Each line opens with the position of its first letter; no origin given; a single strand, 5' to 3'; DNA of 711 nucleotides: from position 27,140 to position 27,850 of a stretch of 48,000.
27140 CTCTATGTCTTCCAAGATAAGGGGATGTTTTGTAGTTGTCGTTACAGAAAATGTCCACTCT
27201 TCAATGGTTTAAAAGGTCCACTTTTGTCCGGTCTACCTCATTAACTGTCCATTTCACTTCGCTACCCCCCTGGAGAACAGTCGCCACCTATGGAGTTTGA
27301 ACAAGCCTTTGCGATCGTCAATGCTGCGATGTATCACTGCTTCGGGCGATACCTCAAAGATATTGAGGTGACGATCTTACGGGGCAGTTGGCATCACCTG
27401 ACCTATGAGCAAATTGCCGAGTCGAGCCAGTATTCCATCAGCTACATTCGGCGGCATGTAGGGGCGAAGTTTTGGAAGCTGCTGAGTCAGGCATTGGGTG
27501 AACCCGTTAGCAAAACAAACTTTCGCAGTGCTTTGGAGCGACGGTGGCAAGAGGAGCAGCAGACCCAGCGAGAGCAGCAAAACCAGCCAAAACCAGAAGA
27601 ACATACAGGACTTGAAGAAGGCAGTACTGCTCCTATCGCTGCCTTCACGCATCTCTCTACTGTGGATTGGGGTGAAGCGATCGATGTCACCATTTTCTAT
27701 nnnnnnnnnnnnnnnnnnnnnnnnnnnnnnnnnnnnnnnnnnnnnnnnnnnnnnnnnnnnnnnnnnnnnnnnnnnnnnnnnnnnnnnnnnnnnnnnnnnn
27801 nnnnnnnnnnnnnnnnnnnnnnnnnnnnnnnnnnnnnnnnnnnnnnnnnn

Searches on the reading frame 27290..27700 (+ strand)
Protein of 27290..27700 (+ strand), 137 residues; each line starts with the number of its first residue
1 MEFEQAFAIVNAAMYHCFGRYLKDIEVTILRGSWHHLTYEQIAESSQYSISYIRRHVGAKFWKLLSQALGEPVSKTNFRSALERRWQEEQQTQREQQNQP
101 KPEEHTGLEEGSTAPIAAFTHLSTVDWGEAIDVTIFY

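Call 63: find_homologous_proteins(query=window:27290-27700:+, max_evalue=0.00001)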
Query window:27290-27700:+ (137 aa): 2 proteins with E <= 0.00001 among 11 candidates.
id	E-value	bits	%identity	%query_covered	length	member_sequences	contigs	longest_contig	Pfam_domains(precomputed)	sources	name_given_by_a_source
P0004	1.7e-24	104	60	58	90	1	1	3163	PF26355.1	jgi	jgi:hypothetical protein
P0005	3.4e-18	84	39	99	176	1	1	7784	PF26355.1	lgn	-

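Call 64: find_encoding_contigs(protein=P0004, flank=3000, max_places=3)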
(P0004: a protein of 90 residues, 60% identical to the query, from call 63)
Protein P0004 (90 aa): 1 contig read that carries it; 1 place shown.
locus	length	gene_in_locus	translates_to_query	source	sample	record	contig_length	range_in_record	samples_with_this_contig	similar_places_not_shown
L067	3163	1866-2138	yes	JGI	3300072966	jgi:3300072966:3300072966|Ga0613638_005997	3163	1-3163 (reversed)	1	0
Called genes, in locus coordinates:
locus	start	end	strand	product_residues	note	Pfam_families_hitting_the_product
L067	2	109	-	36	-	?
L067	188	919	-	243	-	PF04151:PPC (weak)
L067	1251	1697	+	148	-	PF05685:Uma2 (weak)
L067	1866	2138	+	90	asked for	PF26355:HTH_VMAP-M9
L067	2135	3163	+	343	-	?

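Call 65: find_encoding_contigs(protein=P0005, flank=3000, max_places=3)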
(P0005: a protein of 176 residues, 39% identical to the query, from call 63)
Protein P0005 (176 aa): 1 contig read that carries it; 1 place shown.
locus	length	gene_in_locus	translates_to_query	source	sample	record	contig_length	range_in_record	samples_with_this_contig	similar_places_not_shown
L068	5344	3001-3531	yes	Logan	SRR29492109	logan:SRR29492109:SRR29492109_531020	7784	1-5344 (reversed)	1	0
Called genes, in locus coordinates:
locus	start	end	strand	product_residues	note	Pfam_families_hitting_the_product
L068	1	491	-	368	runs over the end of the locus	PF12902:Ferritin-like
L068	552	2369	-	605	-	PF00890:FAD_binding_2 (faint), PF01266:DAO (faint), PF00732:GMC_oxred_N, PF05199:GMC_oxred_C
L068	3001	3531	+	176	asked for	PF26355:HTH_VMAP-M9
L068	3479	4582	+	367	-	-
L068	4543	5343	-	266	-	?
